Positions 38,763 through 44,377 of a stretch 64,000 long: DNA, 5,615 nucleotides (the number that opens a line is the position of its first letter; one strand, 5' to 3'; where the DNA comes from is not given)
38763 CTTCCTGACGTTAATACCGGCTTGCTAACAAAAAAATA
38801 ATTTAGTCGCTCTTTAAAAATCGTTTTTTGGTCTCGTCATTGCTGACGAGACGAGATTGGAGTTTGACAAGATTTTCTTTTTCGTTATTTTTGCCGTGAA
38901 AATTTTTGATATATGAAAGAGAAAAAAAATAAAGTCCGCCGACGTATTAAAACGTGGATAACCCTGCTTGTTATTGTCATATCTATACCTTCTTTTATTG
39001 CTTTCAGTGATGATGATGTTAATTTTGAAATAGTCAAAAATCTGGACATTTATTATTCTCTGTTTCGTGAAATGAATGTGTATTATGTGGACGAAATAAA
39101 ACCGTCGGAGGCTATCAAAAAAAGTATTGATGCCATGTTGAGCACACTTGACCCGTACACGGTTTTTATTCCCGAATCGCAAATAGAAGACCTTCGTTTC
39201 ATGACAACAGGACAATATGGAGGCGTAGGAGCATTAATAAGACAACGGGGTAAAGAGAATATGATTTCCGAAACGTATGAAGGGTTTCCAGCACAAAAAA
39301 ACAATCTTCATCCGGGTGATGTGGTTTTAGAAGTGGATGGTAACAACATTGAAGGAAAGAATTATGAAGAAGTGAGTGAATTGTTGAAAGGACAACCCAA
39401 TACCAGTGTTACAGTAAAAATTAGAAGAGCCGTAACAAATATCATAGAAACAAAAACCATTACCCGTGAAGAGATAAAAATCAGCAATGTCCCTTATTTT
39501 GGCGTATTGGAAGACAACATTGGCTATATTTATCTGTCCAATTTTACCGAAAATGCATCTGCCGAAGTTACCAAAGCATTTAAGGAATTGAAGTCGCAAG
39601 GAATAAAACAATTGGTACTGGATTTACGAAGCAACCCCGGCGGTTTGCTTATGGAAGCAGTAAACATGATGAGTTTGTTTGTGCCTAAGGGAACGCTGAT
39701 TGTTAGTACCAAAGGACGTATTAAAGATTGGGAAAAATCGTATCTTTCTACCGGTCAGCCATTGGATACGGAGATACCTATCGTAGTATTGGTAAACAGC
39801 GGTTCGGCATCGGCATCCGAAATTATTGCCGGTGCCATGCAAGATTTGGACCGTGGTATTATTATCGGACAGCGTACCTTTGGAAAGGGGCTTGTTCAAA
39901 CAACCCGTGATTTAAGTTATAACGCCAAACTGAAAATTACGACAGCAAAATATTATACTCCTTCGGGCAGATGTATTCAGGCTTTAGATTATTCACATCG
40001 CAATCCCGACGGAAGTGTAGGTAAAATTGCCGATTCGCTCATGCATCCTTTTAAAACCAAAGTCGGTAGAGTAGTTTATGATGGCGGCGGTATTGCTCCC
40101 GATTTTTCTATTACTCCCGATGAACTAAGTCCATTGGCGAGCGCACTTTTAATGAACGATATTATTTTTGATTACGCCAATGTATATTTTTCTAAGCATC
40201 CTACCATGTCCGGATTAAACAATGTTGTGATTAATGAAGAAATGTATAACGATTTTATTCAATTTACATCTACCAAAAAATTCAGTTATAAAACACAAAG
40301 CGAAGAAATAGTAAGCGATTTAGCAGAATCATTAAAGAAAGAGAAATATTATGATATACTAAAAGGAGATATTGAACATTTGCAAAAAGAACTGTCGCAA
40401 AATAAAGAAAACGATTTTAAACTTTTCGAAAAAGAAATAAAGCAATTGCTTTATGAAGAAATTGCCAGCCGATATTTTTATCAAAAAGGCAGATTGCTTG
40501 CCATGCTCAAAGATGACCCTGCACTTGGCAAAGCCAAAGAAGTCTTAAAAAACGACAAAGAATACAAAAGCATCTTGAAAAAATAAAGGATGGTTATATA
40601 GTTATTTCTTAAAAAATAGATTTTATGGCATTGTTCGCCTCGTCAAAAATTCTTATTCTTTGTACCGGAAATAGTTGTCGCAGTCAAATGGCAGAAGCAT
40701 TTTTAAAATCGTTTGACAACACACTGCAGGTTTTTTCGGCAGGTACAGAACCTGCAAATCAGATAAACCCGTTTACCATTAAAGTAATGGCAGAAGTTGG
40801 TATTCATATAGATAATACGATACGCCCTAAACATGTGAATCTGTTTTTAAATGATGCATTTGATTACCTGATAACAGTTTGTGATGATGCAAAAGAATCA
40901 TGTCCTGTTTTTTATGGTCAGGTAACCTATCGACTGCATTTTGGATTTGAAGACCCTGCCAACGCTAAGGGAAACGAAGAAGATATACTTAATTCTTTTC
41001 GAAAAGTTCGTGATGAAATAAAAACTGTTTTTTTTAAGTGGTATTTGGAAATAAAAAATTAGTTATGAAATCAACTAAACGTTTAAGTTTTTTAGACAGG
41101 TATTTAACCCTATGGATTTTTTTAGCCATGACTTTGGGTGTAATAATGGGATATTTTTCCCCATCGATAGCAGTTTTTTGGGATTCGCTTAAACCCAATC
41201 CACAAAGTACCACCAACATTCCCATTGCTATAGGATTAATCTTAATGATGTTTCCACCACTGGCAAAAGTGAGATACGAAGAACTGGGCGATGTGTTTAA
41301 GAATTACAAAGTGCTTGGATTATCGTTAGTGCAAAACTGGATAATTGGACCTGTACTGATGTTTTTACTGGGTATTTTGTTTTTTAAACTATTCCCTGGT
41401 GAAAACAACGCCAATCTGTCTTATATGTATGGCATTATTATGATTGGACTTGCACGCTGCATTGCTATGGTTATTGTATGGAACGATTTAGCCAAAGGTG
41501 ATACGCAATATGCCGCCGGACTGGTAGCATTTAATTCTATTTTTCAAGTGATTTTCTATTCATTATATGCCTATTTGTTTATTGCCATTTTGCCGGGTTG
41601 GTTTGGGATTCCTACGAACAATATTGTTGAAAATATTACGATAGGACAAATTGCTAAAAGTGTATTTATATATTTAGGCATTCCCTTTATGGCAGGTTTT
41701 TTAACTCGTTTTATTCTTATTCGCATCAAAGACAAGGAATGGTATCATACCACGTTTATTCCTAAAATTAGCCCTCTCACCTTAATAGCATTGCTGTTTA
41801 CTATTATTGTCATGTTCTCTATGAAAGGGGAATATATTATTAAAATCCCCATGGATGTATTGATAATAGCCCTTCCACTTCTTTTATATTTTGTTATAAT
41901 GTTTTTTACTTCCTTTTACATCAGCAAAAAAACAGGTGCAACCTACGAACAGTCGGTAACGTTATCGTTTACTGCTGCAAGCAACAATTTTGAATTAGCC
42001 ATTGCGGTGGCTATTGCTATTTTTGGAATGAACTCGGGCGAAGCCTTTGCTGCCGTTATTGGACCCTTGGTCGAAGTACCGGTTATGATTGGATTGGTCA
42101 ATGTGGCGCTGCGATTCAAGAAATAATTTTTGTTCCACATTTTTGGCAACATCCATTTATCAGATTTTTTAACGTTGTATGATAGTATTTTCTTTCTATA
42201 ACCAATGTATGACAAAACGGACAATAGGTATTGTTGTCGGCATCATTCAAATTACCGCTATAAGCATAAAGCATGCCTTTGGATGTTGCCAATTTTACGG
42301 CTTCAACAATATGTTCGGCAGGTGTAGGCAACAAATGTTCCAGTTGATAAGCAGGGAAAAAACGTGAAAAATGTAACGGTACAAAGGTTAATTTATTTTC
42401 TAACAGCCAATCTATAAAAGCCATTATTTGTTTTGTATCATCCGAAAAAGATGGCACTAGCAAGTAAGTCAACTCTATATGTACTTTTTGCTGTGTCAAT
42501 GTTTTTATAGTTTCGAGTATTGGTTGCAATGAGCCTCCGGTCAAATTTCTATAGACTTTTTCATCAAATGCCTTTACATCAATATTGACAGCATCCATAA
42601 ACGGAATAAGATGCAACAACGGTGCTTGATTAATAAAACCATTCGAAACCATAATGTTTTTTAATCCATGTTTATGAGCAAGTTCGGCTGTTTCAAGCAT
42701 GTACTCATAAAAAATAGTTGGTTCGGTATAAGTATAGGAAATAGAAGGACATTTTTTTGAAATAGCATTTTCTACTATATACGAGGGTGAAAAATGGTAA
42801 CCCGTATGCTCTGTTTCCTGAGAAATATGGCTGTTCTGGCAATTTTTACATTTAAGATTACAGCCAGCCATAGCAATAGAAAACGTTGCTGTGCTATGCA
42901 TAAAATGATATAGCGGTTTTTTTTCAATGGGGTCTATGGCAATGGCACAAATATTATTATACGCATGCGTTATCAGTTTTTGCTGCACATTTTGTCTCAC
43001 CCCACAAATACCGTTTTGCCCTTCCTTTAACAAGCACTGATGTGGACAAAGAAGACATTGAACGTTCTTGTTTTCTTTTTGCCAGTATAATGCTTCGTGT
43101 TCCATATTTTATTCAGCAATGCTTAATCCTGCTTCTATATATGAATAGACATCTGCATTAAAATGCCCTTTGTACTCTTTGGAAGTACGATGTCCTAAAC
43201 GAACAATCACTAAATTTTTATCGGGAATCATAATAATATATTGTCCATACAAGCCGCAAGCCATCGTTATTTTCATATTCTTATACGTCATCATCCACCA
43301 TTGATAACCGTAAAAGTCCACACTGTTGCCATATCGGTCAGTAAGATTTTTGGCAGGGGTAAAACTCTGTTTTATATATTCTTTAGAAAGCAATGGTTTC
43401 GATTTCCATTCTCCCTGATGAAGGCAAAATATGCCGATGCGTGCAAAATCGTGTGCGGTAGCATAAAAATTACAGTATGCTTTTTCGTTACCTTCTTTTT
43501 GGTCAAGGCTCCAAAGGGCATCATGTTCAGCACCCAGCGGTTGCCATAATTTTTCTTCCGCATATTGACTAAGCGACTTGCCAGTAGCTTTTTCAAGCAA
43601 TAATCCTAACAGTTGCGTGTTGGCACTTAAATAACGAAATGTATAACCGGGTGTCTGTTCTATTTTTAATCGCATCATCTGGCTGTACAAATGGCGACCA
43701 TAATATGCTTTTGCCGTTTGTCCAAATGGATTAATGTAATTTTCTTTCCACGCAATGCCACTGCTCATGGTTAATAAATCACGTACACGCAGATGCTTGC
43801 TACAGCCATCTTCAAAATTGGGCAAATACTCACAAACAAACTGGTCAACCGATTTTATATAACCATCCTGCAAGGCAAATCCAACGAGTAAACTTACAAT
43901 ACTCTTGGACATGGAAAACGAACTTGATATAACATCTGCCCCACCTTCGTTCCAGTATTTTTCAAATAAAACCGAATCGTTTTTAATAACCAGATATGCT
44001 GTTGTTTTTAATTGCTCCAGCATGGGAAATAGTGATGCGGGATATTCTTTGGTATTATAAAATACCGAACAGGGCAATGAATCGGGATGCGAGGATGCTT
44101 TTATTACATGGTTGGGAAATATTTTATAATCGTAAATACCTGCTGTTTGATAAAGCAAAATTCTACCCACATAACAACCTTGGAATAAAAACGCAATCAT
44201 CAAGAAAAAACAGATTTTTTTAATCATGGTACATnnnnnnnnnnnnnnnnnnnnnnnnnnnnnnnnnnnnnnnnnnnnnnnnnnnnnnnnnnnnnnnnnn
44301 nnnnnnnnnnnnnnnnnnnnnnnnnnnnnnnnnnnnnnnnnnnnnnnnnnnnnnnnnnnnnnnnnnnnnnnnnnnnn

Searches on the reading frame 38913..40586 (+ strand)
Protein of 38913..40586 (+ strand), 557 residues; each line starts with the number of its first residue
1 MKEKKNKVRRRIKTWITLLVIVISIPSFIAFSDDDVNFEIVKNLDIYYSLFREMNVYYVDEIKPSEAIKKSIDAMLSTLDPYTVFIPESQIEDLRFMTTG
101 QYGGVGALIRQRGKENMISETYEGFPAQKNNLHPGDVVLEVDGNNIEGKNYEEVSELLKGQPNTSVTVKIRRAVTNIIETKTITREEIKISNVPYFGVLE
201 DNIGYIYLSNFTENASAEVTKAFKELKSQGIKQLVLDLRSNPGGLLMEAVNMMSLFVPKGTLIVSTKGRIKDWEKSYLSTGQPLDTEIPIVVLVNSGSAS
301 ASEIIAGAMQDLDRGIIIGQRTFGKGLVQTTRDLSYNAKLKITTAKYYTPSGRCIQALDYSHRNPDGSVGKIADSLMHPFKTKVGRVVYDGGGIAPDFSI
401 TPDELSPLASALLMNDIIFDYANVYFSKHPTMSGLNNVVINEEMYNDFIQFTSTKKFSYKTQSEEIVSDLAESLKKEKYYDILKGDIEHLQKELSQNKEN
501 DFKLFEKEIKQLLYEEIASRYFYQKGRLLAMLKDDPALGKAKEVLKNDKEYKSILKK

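Call 12: search_protein_families(library=pfam, proteins=[window:38913-40586:+], max_evalue=0.01)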
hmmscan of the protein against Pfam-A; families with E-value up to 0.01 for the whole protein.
window:38913-40586:+ (557 aa): 4 families
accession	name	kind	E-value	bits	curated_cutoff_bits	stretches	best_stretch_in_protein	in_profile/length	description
PF03572.23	Peptidase_S41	-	3.8e-52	176.6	24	1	202-357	1-156/165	Peptidase family S41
PF17820.7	PDZ_6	-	1.5e-09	37.9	27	1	118-172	2-54/54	PDZ domain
PF00595.29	PDZ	-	8.1e-08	33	23.2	1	104-170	11-80/81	PDZ domain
PF13180.12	PDZ_2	-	9.7e-07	29.4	27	1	122-173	20-70/80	PDZ domain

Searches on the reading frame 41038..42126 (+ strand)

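Call 12: search_protein_families(library=pfam, proteins=[window:41038-42126:+], max_evalue=0.01)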
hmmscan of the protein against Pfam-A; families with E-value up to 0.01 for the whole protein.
window:41038-42126:+ (362 aa): 1 family
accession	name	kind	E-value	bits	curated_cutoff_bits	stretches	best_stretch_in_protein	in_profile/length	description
PF01758.21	SBF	-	4.2e-58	196.6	24.3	1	64-269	1-190/191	Sodium Bile acid symporter family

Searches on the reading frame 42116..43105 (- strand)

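Call 12: search_protein_families(library=pfam, proteins=[window:42116-43105:-], max_evalue=0.01)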
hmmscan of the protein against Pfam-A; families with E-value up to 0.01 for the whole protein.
window:42116-43105:- (329 aa): 2 families
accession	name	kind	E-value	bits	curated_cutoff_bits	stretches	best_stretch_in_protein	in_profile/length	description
PF04055.27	Radical_SAM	-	3e-18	67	29.5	1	79-231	4-166/166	Radical SAM superfamily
PF13353.11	Fer4_12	-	2.1e-05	25.3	22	1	77-180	10-118/137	4Fe-4S single cluster domain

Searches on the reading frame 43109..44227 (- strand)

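Call 12: search_protein_families(library=pfam, proteins=[window:43109-44227:-], max_evalue=0.01)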
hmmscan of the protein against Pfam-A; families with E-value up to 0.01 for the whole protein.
window:43109-44227:- (372 aa): 1 family
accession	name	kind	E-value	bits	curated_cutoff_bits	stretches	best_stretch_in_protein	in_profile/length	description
PF00144.29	Beta-lactamase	-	1.8e-33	116.5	27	1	75-350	16-313/329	Beta-lactamase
